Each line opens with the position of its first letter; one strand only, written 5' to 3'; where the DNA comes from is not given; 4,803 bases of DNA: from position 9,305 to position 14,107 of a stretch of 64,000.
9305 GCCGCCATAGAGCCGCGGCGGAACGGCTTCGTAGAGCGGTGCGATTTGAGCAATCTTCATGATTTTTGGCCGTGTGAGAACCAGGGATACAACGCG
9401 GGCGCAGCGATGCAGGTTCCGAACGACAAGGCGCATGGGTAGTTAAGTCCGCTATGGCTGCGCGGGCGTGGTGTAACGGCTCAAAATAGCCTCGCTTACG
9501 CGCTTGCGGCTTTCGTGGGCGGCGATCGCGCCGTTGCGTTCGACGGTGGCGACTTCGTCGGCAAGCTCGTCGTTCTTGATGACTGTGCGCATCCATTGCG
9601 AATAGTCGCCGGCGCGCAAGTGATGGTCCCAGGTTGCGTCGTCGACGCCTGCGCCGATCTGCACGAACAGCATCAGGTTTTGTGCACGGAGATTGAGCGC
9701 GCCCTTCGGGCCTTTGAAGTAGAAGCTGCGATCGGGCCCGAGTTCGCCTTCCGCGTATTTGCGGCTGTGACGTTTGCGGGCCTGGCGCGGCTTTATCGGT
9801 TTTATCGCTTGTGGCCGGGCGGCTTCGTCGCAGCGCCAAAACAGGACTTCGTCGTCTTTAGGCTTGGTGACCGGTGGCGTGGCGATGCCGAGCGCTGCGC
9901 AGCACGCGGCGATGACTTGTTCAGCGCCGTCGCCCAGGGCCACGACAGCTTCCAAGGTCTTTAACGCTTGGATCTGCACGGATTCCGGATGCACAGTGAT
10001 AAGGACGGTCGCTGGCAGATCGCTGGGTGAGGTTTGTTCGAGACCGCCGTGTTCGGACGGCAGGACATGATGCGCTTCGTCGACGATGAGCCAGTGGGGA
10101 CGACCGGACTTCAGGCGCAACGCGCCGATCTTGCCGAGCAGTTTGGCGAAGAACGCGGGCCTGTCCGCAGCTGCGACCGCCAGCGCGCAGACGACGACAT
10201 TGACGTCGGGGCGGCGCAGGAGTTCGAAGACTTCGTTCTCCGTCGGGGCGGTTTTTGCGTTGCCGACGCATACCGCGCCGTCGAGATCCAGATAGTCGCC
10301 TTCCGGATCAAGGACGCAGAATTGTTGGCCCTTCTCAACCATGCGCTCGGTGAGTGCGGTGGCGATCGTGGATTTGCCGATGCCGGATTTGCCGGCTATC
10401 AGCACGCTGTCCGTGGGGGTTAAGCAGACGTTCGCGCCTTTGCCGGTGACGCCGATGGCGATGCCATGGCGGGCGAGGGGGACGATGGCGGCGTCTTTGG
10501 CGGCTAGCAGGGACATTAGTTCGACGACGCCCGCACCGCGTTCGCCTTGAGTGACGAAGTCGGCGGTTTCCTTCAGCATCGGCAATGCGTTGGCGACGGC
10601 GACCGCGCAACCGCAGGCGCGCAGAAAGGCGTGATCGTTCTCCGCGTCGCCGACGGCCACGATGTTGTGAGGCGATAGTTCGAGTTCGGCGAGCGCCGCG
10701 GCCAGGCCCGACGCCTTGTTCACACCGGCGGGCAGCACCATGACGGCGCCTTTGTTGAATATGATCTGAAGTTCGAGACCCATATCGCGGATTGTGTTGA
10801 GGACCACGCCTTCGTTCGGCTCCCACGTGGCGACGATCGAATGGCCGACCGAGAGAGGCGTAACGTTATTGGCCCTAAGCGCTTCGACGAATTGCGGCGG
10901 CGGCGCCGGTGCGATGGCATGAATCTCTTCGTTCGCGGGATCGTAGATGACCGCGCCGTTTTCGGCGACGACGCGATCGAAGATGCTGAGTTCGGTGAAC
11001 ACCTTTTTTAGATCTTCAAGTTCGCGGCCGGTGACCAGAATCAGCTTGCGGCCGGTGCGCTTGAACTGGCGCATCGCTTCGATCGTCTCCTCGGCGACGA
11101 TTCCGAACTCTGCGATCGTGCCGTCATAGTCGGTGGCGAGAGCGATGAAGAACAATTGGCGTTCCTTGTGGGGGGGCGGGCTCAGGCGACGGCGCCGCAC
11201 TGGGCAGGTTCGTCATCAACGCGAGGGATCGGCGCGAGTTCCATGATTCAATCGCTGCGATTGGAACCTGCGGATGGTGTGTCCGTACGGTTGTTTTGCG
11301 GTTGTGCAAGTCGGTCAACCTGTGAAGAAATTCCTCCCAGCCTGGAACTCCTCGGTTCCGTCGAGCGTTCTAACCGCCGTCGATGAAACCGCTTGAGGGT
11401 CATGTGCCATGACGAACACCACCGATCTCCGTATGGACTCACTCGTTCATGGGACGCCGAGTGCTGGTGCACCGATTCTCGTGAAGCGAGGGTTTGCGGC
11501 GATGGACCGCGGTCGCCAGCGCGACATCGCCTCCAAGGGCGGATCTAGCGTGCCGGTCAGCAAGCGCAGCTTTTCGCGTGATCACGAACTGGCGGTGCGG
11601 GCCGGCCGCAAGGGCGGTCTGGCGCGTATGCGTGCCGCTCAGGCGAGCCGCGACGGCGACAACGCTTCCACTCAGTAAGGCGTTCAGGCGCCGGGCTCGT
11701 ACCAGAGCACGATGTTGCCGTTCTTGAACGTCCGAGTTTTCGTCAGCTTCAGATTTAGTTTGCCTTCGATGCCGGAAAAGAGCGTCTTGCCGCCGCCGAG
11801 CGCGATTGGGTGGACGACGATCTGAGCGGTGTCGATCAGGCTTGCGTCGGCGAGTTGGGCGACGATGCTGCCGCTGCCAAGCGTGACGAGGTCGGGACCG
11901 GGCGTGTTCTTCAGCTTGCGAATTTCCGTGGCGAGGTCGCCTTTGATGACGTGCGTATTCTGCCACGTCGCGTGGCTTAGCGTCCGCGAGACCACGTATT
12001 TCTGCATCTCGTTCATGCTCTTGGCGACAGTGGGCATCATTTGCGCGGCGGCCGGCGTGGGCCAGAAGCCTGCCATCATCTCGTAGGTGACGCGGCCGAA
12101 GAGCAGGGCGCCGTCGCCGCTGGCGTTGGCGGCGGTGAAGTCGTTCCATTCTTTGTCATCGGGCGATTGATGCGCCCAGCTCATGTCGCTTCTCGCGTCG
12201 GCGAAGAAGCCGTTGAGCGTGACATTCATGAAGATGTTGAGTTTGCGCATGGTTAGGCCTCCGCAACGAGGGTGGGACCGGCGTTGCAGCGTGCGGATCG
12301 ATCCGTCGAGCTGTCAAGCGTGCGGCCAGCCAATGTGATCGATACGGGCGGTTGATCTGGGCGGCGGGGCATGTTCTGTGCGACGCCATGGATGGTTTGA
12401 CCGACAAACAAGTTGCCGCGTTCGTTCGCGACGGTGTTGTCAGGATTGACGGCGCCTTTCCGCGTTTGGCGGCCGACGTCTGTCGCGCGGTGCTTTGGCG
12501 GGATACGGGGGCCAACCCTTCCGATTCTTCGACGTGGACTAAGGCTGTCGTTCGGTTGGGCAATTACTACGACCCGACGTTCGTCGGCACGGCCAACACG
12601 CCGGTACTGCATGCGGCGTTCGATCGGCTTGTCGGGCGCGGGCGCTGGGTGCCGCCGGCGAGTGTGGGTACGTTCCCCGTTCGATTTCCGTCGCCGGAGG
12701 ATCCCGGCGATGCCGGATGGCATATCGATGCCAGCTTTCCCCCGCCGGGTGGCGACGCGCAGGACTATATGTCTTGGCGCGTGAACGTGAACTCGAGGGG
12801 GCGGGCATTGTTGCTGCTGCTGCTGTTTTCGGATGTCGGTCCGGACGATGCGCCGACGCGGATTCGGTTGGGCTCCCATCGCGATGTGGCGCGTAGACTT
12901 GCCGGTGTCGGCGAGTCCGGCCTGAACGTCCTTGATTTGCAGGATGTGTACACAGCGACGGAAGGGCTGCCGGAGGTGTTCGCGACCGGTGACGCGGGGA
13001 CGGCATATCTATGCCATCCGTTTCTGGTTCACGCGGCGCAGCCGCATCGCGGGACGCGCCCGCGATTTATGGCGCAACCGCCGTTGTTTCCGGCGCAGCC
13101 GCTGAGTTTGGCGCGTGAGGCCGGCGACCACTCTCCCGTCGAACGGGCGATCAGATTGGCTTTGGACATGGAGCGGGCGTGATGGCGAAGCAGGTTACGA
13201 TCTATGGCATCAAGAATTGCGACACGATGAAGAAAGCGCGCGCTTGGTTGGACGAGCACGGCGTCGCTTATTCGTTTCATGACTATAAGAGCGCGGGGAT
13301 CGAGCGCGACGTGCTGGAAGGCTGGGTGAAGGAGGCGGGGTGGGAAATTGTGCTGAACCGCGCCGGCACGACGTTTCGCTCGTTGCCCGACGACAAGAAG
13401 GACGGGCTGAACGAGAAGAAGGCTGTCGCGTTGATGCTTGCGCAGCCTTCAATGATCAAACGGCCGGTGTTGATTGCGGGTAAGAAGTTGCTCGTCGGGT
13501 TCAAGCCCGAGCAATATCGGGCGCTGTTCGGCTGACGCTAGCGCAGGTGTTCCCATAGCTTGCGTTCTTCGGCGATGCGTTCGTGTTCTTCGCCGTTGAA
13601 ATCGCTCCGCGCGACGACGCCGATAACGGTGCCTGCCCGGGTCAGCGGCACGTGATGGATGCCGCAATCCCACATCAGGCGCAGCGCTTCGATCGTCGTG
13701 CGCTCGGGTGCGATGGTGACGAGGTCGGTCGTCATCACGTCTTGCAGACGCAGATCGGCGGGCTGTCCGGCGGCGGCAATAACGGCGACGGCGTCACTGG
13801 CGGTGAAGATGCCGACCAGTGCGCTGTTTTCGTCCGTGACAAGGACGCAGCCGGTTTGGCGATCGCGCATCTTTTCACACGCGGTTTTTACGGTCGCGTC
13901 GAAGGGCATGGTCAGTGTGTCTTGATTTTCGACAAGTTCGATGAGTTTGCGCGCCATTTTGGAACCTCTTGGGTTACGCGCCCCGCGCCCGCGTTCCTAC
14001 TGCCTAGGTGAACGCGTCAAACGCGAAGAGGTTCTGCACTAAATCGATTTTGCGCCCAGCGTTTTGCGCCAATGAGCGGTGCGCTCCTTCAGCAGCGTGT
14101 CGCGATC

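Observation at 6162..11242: Operon of HAD-IIB::HerA-like ATPase fusion, GT4 glycosyltransferase and GDE-type glucosidase behind an EcfG-type promoter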

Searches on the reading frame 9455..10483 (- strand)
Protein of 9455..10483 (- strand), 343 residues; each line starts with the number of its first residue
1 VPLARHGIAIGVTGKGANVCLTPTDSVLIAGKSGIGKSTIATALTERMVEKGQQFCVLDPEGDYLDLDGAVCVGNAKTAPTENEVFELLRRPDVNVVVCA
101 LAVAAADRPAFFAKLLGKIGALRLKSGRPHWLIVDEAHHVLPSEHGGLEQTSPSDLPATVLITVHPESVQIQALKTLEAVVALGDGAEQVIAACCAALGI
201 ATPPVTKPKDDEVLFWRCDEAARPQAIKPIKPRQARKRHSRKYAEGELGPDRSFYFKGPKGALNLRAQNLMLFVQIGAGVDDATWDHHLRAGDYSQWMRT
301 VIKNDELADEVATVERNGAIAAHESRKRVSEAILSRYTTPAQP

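Call 38: predict_structure(alignment_id=A2)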
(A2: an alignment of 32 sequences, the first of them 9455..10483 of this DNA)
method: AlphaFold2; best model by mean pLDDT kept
length: 343 residues; sequences in the alignment: 32
mean_pLDDT: 82.9   pTM: 0.66
mean pLDDT of the five models: 82.9, 79.8, 79.7, 77.0, 77.0
residues with pLDDT >= 90: 134; 70-90: 158; 50-70: 35; < 50: 16
segments of 3 or more residues with pLDDT < 50: 239-244, 339-343
pLDDT, mean of each block of 10 residues (from residue 1): 68 90 90 72 90 91 86 93 93 92 88 88 80 91 65 73 90 90 90 91 89 87 89 61 49 74 69 85 90 88 82 92 92 73 37
secondary structure, 60 per line:
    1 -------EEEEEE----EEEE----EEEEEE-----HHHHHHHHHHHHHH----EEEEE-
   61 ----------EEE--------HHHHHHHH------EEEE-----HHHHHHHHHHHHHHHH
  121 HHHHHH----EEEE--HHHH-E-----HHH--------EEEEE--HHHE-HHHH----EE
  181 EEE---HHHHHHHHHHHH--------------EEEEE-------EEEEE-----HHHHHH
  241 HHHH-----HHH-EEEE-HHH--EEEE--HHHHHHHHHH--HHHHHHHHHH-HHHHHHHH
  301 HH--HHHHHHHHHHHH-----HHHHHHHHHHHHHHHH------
elements in order: E8-13 E18-21 E26-31 H37-50 E55-59 E71-73 H82-89 E96-99 H105-126 E131-134 H137-140 E159-163 H171-174 E179-183 H187-198 E213-217 E225-229 H235-244 E254-257 E264-267 H270-279 H282-291 H293-302 H305-316 H322-337

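Call 41: fold_search(model_id=the predicted structure, library=pdb)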
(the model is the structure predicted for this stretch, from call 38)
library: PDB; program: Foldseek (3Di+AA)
matches with E <= 10: 1608; with E <= 0.001: 111
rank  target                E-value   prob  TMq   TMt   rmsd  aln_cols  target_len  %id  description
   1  8wiv_A                2.5e-09  1.00  0.46  0.39   8.6       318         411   12  Cryo-EM structure of a bacterial protein (released 2024-09-11)
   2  4kft_B                1.8e-07  1.00  0.43  0.70   5.2       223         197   15  Structure of the genome packaging NTPase B204 from Sulfolobus turreted icosahedral virus 2 in complex with ATP-gammaS (released 2013-05-22)
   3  8woc_A                1.8e-07  1.00  0.46  0.45   5.9       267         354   15  Cryo-EM structure of SIR2/HerA complex (released 2024-09-11)
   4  4kft_A                2.4e-07  1.00  0.41  0.67   5.7       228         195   14  Structure of the genome packaging NTPase B204 from Sulfolobus turreted icosahedral virus 2 in complex with ATP-gammaS (released 2013-05-22)
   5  4kfr_B                2.5e-07  1.00  0.40  0.62   6.0       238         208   14  Structure of the genome packaging NTPase B204 from Sulfolobus turreted icosahedral virus 2 in complex with sulfate (released 2013-05-22)
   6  4kfu_B                2.8e-07  1.00  0.42  0.69   5.4       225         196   15  Structure of the genome packaging NTPase B204 from Sulfolobus turreted icosahedral virus 2 in complex with AMPPCP (released 2013-05-22)
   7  4kfs_A                3.4e-07  1.00  0.42  0.67   5.4       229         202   14  Structure of the genome packaging NTPase B204 from Sulfolobus turreted icosahedral virus 2 in complex with AMP (released 2013-05-22)
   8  4kft_C                4.3e-07  1.00  0.43  0.68   4.9       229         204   16  Structure of the genome packaging NTPase B204 from Sulfolobus turreted icosahedral virus 2 in complex with ATP-gammaS (released 2013-05-22)
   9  4kfu_A                4.6e-07  1.00  0.43  0.68   5.1       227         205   15  Structure of the genome packaging NTPase B204 from Sulfolobus turreted icosahedral virus 2 in complex with AMPPCP (released 2013-05-22)
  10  4kfr_C                5.2e-07  1.00  0.43  0.69   5.3       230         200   14  Structure of the genome packaging NTPase B204 from Sulfolobus turreted icosahedral virus 2 in complex with sulfate (released 2013-05-22)
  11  4d2i_B                5.2e-07  1.00  0.46  0.36   8.3       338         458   14  Crystal structure of the HerA hexameric DNA translocase from Sulfolobus solfataricus bound to AMP-PNP (released 2014-12-03)
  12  4kfr_A                6.6e-07  1.00  0.42  0.67   5.7       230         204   15  Structure of the genome packaging NTPase B204 from Sulfolobus turreted icosahedral virus 2 in complex with sulfate (released 2013-05-22)
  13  4d2i_A                7.0e-07  1.00  0.46  0.35   7.6       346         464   13  Crystal structure of the HerA hexameric DNA translocase from Sulfolobus solfataricus bound to AMP-PNP (released 2014-12-03)
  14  4kfu_D                1.2e-06  1.00  0.42  0.69   4.8       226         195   15  Structure of the genome packaging NTPase B204 from Sulfolobus turreted icosahedral virus 2 in complex with AMPPCP (released 2013-05-22)
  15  4kft_D                1.6e-06  1.00  0.42  0.68   5.4       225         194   15  Structure of the genome packaging NTPase B204 from Sulfolobus turreted icosahedral virus 2 in complex with ATP-gammaS (released 2013-05-22)
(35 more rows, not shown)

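Call 44: search_protein_families(library=padloc, proteins=[window:9455-10483:-], max_evalue=1)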
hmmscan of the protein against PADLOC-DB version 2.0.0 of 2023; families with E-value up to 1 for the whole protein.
window:9455-10483:- (343 aa): 6 families
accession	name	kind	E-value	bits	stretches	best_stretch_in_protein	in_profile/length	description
PDLC04140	mad8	-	2.3e-09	35.2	1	7-76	3-70/314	mads_8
PDLC04103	HerA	-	0.00017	18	1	29-84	177-233/579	-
PDLC05079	PDC-S73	-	0.00049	17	1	20-58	187-225/752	-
PDLC04105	HerA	-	0.0057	13.3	1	28-70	170-213/576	-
PDLC04605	PDC-M37B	-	0.051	10.6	1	26-51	306-331/518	-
PDLC04606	PDC-M37B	-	0.074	10.2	1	26-50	176-200/390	-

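Call 45: search_protein_families(library=pfam, proteins=[window:9455-10483:-], max_evalue=10)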
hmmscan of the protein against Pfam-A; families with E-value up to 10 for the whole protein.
window:9455-10483:- (343 aa): 42 families (the best 25 are shown)
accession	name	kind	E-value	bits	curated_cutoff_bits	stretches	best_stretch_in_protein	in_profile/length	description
PF01935.23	DUF87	-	1.6e-07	32.1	23.2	1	14-76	9-69/220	Helicase HerA, central domain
PF20720.3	nSTAND3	-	3.4e-05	24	27.2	1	20-59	13-52/155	Novel STAND NTPase 3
PF13191.12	AAA_16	-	5.3e-05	24.2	32.6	1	25-139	25-143/167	AAA ATPase domain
PF13401.12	AAA_22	-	9.9e-05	23.1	27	1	26-143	7-98/130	AAA domain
PF10609.15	ParA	-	0.00044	20.2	27.1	1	28-59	8-39/246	NUBPL iron-transfer P-loop NTPase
PF01583.26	APS_kinase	-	0.00048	20.6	21.1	1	27-60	5-38/152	Adenylylsulphate kinase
PF02374.21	ArsA_ATPase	-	0.0036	17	24.3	1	26-58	3-35/305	Anion-transporting ATPase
PF00005.33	ABC_tran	-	0.0049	17.9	25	1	16-49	3-36/137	ABC transporter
PF13555.12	AAA_29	-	0.006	16.7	27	1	20-49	18-47/61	P-loop containing region of AAA domain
PF00158.32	Sigma54_activat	-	0.006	16.7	20.2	1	25-58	23-56/168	Sigma-54 interaction domain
PF04851.21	ResIII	-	0.0065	16.8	22.5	1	26-140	25-137/164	Type III restriction enzyme, res subunit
PF01656.29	CbiA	-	0.0069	16.8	25.4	1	28-59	3-34/125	CobQ/CobB/MinD/ParA nucleotide binding domain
PF10412.15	TrwB_AAD_bind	-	0.0072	15.7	20.5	1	25-65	16-56/387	Type IV secretion-system coupling protein DNA-binding domain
PF07475.17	Hpr_kinase_C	-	0.0095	15.9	33.3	1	27-47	21-41/171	HPr Serine kinase C-terminal domain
PF09848.15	SLFN-g3_helicase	-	0.017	14.8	24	1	27-147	4-98/354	Schlafen group 3, DNA/RNA helicase domain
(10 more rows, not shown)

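Call 52: search_protein_representatives(protein=window:9455-10483:-)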
Query: 343 residues. Proteins with E-value up to 0.001 (for the whole library): 2036; up to 1e-10: 1357; up to 1e-30: 360. The best 150 are listed.
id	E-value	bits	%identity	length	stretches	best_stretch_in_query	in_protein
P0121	6.3e-105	367.5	55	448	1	6-342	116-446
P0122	1.1e-101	356.8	50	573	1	4-342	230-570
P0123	2.7e-97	342.4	52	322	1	27-342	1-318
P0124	6.1e-93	328.1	47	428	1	3-339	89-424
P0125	1.3e-90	320.4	46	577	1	1-338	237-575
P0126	1.0e-89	317.5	49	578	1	3-342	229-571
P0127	1.3e-89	317.2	48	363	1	3-341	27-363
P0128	3.9e-89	315.6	43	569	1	2-342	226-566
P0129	1.8e-85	303.6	45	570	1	5-338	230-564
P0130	6.0e-85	301.8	47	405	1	3-339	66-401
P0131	6.9e-85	301.6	45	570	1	5-341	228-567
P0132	3.0e-82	293.0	45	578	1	3-341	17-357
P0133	8.0e-82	291.5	47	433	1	3-340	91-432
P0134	9.9e-82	291.2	46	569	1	15-341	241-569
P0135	1.5e-81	290.6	47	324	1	25-340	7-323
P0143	1.1e-78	281.2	43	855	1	5-341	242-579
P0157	2.8e-74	266.7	43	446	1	16-323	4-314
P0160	4.3e-73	262.8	44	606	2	5-342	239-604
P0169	4.9e-71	256.1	43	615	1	20-343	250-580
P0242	1.5e-56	208.5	36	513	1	3-338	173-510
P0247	2.1e-55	204.7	39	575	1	3-319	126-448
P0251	1.3e-54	202.1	39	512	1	25-333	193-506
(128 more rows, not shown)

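Call 91: search_protein_families(library=pfam, proteins=[P0143, P0132, P0247, P0157, P0242, P0251, P0169, P0160], max_evalue=0.00001)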
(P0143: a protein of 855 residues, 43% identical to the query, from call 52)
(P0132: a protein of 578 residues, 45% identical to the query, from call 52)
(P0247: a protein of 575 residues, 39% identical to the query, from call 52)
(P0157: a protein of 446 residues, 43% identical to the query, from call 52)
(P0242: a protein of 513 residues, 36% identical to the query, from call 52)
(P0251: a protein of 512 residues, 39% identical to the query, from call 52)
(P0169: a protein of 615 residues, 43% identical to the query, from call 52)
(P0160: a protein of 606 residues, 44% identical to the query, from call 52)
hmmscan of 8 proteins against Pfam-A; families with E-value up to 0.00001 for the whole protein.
P0143 (855 aa): 7 families
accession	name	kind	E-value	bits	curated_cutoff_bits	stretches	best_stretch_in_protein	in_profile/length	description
PF08282.18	Hydrolase_3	-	3.1e-25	89.8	20.9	2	144-223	174-253/255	haloacid dehalogenase-like hydrolase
PF01814.28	Hemerythrin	-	1.6e-14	54.9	25.3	1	618-736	2-127/127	Hemerythrin HHE cation binding domain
PF01935.23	DUF87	-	1.9e-09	38.4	23.2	1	265-314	26-69/220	Helicase HerA, central domain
PF13401.12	AAA_22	-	4.2e-08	34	27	1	262-388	5-101/130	AAA domain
PF13191.12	AAA_16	-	4.3e-07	31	32.6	1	262-385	24-151/167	AAA ATPase domain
PF06745.19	ATPase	-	1.3e-06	28.4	26.6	0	260-308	17-66/231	KaiC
PF05116.19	S6PP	-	4.9e-06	26.8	20.3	0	115-204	121-212/247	Sucrose-6F-phosphate phosphohydrolase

P0132 (578 aa): 4 families
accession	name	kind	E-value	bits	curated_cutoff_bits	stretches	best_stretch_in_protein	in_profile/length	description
PF01814.28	Hemerythrin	-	3.4e-17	63.5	25.3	1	396-517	2-127/127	Hemerythrin HHE cation binding domain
PF01935.23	DUF87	-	1.1e-07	32.7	23.2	1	44-83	28-68/220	Helicase HerA, central domain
PF13401.12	AAA_22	-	1.4e-07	32.3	27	1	41-162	7-103/130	AAA domain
PF13191.12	AAA_16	-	3.4e-07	31.3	32.6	1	39-177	24-167/167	AAA ATPase domain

P0247 (575 aa): 1 family
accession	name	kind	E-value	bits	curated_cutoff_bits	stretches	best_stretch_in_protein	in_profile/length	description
PF08282.18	Hydrolase_3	-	3.5e-09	37.2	20.9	1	32-111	175-253/255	haloacid dehalogenase-like hydrolase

P0157 (446 aa): 3 families
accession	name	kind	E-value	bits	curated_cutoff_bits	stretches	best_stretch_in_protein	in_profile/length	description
PF01935.23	DUF87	-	2.8e-08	34.5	23.2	1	16-75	26-76/220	Helicase HerA, central domain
PF13191.12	AAA_16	-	1.3e-07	32.7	32.6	1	13-135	24-151/167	AAA ATPase domain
PF13401.12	AAA_22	-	1.1e-06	29.4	27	1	14-134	6-97/130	AAA domain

P0242 (513 aa): 4 families
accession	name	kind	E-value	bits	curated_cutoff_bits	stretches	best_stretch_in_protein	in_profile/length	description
PF08282.18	Hydrolase_3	-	2.4e-16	60.7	20.9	1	76-158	173-255/255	haloacid dehalogenase-like hydrolase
PF05116.19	S6PP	-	2.6e-07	30.9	20.3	1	61-137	135-212/247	Sucrose-6F-phosphate phosphohydrolase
PF13401.12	AAA_22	-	3.6e-07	31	27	1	198-327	8-105/130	AAA domain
PF01935.23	DUF87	-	5.2e-06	27.1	23.2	1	198-236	26-65/220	Helicase HerA, central domain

P0251 (512 aa): 2 families
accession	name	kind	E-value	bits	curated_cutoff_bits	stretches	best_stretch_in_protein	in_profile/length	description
PF08282.18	Hydrolase_3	-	4.3e-12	46.7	20.9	1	87-154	186-253/255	haloacid dehalogenase-like hydrolase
PF13555.12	AAA_29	-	8.9e-06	25.8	27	0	183-209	14-39/61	P-loop containing region of AAA domain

P0169 (615 aa): 2 families
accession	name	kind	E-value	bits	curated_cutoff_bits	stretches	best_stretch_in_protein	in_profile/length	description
PF08282.18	Hydrolase_3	-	6.9e-25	88.7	20.9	1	136-212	177-253/255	haloacid dehalogenase-like hydrolase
PF13401.12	AAA_22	-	7.5e-06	26.7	27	0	254-389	5-103/130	AAA domain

P0160 (606 aa): 4 families
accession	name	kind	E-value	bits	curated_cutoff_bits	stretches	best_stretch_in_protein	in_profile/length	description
PF08282.18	Hydrolase_3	-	1.1e-21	78.1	20.9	1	139-208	175-244/255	haloacid dehalogenase-like hydrolase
PF01935.23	DUF87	-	3e-07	31.2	23.2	1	262-308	26-71/220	Helicase HerA, central domain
PF05116.19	S6PP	-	6.4e-06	26.4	20.3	0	122-198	135-212/247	Sucrose-6F-phosphate phosphohydrolase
PF00702.32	Hydrolase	-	6.9e-06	27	26.4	0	10-187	3-191/191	haloacid dehalogenase-like hydrolase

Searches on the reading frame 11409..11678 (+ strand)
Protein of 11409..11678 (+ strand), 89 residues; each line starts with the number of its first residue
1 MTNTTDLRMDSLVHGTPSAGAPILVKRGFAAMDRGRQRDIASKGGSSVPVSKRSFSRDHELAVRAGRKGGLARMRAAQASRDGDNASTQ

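Call 88: search_protein_families(library=pfam, proteins=[window:11409-11678:+], max_evalue=0.001)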
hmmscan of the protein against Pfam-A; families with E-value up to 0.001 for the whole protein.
window:11409-11678:+ (89 aa): 1 family
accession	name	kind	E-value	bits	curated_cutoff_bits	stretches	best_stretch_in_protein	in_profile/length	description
PF10685.14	KGG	-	7.2e-11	42.6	20.4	1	28-45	1-18/22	Stress-induced bacterial acidophilic repeat motif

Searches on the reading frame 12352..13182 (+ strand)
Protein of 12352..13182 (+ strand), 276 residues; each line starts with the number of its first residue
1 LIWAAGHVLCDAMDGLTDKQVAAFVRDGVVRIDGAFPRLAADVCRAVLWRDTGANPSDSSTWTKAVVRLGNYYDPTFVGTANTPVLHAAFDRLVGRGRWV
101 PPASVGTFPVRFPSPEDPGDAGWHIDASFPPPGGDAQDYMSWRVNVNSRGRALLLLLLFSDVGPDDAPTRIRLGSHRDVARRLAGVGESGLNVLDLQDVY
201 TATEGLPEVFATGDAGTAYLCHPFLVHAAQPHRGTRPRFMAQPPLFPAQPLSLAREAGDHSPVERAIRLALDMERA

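Call 88: search_protein_families(library=pfam, proteins=[window:12352-13182:+], max_evalue=0.001)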
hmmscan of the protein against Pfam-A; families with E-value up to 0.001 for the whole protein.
window:12352-13182:+ (276 aa): 1 family
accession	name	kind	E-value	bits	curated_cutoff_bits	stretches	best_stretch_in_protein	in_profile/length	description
PF05721.19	PhyH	-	2.3e-05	25.2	22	1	112-239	98-212/213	Phytanoyl-CoA dioxygenase (PhyH)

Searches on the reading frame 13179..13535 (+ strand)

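Call 88: search_protein_families(library=pfam, proteins=[window:13179-13535:+], max_evalue=0.001)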
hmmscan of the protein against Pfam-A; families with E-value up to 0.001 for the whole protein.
window:13179-13535:+ (118 aa): 1 family
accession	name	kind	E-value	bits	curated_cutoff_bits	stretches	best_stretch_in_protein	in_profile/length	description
PF03960.21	ArsC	-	5e-24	84.9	24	1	9-115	1-78/79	ArsC family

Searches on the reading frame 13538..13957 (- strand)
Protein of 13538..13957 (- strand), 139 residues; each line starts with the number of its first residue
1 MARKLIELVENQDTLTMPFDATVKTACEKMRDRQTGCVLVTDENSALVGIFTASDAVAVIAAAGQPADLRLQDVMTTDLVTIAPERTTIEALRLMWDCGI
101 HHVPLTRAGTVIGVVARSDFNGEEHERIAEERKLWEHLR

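Call 88: search_protein_families(library=pfam, proteins=[window:13538-13957:-], max_evalue=0.001)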
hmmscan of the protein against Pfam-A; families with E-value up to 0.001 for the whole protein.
window:13538-13957:- (139 aa): 1 family
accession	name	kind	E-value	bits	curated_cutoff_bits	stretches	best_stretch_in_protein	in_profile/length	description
PF00571.33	CBS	-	2.1e-18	66.8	24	2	72-120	2-51/57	CBS domain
